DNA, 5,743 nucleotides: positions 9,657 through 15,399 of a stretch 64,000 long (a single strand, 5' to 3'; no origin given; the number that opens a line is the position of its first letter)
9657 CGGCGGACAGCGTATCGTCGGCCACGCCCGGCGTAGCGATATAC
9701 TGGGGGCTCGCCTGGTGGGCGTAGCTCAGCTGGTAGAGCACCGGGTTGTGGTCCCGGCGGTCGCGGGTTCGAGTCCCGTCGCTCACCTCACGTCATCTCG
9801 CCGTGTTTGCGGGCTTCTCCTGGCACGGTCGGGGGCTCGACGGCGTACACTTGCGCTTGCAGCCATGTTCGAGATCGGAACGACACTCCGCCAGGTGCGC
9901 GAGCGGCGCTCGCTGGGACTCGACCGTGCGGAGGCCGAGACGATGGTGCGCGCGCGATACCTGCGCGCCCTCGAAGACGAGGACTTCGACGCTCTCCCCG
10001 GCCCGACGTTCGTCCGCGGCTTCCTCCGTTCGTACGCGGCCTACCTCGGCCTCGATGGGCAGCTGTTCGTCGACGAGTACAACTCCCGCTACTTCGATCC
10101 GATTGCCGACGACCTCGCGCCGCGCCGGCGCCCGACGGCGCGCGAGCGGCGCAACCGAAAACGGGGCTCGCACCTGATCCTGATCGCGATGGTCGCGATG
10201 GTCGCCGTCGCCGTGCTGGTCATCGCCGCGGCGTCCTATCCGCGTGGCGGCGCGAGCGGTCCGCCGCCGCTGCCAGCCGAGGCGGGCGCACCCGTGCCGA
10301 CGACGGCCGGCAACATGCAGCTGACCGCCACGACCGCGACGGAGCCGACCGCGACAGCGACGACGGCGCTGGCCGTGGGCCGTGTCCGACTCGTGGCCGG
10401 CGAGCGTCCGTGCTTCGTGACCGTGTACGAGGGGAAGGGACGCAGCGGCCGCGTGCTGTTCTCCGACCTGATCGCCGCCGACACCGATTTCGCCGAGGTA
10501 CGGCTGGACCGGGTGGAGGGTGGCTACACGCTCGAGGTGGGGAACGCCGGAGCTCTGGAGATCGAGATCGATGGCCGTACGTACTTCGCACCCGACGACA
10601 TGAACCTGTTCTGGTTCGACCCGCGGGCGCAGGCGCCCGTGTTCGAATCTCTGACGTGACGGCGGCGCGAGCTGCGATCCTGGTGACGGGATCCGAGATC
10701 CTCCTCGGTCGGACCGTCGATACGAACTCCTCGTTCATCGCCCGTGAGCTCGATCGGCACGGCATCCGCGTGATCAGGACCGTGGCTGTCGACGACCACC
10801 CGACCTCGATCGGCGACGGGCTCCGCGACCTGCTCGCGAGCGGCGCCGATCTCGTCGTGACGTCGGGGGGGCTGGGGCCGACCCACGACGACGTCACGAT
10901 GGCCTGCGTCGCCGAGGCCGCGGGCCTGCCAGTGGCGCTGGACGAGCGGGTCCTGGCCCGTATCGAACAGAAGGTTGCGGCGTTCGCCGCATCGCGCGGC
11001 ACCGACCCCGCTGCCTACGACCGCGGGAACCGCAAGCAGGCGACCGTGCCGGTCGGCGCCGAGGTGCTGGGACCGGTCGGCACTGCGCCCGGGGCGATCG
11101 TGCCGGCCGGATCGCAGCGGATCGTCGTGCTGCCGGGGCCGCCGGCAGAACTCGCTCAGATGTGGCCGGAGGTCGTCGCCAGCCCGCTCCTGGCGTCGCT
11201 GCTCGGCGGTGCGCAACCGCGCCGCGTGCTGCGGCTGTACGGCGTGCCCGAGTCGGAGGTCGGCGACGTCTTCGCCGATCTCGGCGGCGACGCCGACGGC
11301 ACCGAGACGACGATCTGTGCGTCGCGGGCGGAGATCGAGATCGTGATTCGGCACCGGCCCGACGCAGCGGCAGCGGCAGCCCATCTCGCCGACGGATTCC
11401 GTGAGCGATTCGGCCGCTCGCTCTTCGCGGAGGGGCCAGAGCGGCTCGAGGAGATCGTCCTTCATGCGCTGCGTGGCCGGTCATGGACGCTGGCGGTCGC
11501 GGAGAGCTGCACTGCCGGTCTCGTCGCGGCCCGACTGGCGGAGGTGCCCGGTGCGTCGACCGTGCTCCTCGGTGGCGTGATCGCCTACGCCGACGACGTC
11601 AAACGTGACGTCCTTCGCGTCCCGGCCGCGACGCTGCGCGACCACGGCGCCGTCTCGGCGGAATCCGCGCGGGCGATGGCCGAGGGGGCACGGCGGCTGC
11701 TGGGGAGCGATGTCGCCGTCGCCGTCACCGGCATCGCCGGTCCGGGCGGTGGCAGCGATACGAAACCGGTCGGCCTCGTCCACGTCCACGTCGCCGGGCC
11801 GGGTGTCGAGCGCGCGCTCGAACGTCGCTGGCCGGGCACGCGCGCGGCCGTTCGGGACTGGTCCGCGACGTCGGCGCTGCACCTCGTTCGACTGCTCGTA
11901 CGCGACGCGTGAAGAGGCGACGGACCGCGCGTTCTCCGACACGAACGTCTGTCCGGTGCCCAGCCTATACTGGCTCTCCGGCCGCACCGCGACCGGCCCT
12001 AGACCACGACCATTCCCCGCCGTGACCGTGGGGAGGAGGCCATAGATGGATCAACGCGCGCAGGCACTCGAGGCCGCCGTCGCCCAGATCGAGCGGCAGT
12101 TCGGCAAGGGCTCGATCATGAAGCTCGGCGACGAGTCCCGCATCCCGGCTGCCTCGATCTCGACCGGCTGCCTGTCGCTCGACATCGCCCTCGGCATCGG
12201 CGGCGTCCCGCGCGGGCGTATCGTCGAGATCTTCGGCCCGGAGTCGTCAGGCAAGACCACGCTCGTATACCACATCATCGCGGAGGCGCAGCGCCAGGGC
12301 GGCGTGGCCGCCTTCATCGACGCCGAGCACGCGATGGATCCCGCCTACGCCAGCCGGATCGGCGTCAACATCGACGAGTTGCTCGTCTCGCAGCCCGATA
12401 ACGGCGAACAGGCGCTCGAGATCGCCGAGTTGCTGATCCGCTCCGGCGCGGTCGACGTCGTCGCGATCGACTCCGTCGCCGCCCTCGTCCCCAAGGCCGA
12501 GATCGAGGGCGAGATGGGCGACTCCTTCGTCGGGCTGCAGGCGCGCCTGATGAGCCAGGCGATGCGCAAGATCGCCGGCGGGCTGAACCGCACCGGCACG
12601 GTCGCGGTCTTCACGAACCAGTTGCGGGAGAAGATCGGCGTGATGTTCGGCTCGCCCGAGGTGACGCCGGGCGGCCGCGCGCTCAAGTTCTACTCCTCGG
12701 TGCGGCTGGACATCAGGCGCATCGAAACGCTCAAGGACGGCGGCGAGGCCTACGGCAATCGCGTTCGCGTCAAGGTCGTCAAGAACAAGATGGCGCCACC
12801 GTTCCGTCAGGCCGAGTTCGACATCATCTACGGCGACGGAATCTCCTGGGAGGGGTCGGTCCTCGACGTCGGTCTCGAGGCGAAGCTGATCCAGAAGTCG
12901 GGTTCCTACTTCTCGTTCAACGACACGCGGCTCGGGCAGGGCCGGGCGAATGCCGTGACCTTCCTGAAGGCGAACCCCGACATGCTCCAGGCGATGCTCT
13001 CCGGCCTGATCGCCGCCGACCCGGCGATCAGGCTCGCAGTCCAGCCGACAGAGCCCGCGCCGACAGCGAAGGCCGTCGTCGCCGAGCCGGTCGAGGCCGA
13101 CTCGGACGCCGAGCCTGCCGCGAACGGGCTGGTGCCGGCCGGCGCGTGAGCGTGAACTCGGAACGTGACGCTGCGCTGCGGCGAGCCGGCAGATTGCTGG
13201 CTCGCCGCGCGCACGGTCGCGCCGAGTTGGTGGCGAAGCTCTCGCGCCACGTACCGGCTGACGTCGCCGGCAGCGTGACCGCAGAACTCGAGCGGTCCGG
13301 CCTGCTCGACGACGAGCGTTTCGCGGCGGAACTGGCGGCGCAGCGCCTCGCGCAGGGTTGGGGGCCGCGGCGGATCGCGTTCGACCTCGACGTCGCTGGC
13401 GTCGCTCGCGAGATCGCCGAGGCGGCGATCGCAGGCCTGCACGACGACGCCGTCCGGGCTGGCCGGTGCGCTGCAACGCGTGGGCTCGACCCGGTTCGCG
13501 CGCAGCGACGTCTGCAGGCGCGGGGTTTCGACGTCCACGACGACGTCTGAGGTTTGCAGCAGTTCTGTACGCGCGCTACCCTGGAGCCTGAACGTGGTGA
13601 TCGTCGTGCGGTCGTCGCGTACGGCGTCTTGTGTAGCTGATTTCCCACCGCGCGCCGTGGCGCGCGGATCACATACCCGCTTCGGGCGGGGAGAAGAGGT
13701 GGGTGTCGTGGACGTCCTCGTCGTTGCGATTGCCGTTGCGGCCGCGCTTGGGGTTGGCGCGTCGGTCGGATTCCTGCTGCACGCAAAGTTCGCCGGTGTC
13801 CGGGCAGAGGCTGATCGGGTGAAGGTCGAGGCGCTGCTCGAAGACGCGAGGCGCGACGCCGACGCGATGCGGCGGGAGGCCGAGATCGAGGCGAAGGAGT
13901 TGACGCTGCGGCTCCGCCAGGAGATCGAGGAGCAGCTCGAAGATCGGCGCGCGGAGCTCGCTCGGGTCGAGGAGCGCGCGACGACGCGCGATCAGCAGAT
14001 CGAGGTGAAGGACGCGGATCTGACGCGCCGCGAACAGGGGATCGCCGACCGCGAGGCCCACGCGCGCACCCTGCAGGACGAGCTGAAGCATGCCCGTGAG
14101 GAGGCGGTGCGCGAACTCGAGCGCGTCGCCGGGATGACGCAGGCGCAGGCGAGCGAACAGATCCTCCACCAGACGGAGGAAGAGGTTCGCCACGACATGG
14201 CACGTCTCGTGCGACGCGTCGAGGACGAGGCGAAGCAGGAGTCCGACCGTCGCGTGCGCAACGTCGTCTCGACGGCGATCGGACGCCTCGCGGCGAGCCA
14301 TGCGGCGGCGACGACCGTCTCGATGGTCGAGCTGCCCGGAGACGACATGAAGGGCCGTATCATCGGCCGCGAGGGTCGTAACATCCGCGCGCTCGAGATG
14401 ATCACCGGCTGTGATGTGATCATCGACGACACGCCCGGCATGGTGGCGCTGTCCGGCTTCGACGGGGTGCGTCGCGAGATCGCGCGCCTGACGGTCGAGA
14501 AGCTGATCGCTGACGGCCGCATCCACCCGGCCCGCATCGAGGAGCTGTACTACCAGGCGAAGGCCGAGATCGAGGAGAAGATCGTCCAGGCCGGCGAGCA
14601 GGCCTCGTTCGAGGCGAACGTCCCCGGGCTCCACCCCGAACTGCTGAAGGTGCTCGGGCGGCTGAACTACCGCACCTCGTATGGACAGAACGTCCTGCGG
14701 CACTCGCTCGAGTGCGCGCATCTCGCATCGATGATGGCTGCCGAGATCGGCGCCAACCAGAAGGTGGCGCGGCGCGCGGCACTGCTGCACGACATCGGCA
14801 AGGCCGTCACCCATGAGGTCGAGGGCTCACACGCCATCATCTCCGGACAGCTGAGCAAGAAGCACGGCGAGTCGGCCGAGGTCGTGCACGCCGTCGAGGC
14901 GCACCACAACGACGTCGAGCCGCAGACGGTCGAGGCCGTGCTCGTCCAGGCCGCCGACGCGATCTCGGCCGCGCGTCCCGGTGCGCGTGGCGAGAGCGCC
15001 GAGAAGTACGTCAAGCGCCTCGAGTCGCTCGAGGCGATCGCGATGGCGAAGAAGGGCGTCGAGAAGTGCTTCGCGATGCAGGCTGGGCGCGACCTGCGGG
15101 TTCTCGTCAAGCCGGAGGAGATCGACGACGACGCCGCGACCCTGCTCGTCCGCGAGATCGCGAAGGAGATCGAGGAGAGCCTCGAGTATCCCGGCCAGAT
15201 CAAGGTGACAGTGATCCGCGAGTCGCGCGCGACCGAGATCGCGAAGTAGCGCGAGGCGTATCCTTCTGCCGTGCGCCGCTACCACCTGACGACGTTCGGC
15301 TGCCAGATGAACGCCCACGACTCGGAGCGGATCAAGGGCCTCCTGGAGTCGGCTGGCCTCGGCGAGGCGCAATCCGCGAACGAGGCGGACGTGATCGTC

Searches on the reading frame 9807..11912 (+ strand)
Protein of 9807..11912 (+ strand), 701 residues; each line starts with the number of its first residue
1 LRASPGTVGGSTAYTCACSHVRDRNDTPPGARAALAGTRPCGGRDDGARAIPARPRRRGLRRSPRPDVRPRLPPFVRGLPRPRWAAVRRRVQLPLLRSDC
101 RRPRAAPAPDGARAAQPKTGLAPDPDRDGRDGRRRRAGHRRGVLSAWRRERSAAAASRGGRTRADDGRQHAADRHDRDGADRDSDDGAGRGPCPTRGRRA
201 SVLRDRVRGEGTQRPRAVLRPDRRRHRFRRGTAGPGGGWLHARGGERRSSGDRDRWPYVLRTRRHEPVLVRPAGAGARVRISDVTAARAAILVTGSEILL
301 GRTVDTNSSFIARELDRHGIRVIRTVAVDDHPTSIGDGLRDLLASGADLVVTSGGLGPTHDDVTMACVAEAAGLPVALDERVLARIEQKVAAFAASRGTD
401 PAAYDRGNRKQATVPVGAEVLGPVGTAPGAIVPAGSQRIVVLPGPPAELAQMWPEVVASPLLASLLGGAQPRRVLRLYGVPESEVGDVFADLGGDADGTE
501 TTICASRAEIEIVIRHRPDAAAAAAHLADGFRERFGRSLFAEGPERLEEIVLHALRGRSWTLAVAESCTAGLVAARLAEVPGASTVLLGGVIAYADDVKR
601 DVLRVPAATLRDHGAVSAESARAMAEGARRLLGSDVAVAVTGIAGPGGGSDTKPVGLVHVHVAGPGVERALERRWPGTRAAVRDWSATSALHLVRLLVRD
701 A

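Call 11: search_protein_families(library=pfam, proteins=[window:9807-11912:+], max_evalue=0.001)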
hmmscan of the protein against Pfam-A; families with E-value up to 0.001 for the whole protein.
window:9807-11912:+ (701 aa): 3 families
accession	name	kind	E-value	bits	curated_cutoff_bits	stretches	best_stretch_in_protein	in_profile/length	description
PF02464.23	CinA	-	3.6e-51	173.3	23.5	1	545-695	2-152/155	Competence-damaged protein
PF00994.29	MoCF_biosynth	-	1.8e-33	115.7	26.6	1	290-458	1-139/144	Probable molybdopterin binding domain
PF18146.6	CinA_KH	-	1.2e-05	25.8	27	1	472-540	1-72/73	Damage-inducible protein CinA KH domain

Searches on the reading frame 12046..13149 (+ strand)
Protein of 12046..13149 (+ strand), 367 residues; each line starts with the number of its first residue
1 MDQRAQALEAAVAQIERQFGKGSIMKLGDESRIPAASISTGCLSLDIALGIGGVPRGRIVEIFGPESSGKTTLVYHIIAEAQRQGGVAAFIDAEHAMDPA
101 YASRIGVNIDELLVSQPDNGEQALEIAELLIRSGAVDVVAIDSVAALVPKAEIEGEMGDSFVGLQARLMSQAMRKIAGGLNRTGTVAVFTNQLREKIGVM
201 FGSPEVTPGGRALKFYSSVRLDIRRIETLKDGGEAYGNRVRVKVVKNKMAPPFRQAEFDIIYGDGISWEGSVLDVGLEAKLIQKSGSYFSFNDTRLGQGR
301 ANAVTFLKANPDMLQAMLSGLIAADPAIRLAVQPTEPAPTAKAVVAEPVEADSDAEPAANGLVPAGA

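Call 7: search_protein_families(library=pfam, proteins=[window:12046-13149:+], max_evalue=0.001)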
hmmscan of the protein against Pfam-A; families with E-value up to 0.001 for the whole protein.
window:12046-13149:+ (367 aa): 6 families
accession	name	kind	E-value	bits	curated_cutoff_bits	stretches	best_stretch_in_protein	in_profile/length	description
PF00154.27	RecA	-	5.5e-136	452.6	27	1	6-267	1-262/262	recA bacterial DNA recombination protein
PF21096.2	RecA_C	-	5.1e-18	65.4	27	1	270-316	1-47/57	RecA C-terminal domain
PF08423.17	Rad51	-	5.4e-07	29.6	22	1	36-225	6-211/244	Rad51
PF06745.19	ATPase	-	5.8e-06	26.3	26.6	1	39-124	2-89/231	KaiC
PF01637.24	ATPase_2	-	0.00016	22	33.2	1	58-145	21-79/225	ATPase domain predominantly from Archaea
PF00005.33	ABC_tran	-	0.00095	20.2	25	0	54-111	8-67/137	ABC transporter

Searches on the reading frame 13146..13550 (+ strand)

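Call 8: search_protein_families(library=pfam, proteins=[window:13146-13550:+], max_evalue=0.001)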
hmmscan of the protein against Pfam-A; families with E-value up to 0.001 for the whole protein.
window:13146-13550:+ (134 aa): 2 families
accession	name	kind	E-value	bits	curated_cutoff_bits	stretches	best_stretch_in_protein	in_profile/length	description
PF02631.22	RecX_HTH2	-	1.3e-10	41.8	26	1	55-94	1-41/42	RecX, second three-helix domain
PF21982.2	RecX_HTH1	-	1e-05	25.8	26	1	10-46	1-38/40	RecX, first three-helix domain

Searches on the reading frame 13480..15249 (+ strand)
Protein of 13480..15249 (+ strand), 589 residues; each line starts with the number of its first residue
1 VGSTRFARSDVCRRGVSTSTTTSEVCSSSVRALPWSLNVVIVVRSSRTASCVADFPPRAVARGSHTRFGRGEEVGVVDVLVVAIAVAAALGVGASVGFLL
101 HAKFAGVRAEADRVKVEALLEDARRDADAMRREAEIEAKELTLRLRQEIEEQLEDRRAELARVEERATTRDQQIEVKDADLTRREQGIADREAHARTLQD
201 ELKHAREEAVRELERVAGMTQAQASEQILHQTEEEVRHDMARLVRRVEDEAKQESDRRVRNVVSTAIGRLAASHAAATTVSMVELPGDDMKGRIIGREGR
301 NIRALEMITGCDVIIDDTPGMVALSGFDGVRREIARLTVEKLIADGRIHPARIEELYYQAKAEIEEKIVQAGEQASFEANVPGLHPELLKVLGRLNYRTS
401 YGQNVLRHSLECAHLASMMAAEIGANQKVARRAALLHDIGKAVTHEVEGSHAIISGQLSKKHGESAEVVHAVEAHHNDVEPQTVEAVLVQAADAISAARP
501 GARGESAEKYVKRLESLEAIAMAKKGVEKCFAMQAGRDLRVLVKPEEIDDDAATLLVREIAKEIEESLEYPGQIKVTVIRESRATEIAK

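Call 8: search_protein_families(library=pfam, proteins=[window:13480-15249:+], max_evalue=0.001)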
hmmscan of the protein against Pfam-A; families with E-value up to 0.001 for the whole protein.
window:13480-15249:+ (589 aa): 4 families
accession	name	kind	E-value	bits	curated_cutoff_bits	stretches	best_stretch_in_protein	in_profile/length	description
PF12072.13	RNase_Y_N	-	9.8e-38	130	32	1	83-274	3-201/201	RNase Y N-terminal region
PF01966.28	HD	-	1.1e-18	68.1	22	1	405-497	1-115/116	HD domain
PF00013.35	KH_1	-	1.3e-06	28.4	21.5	1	284-334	5-59/66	KH domain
PF08668.18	HDOD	-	4.5e-05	23.4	22.9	1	404-463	94-154/196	HDOD domain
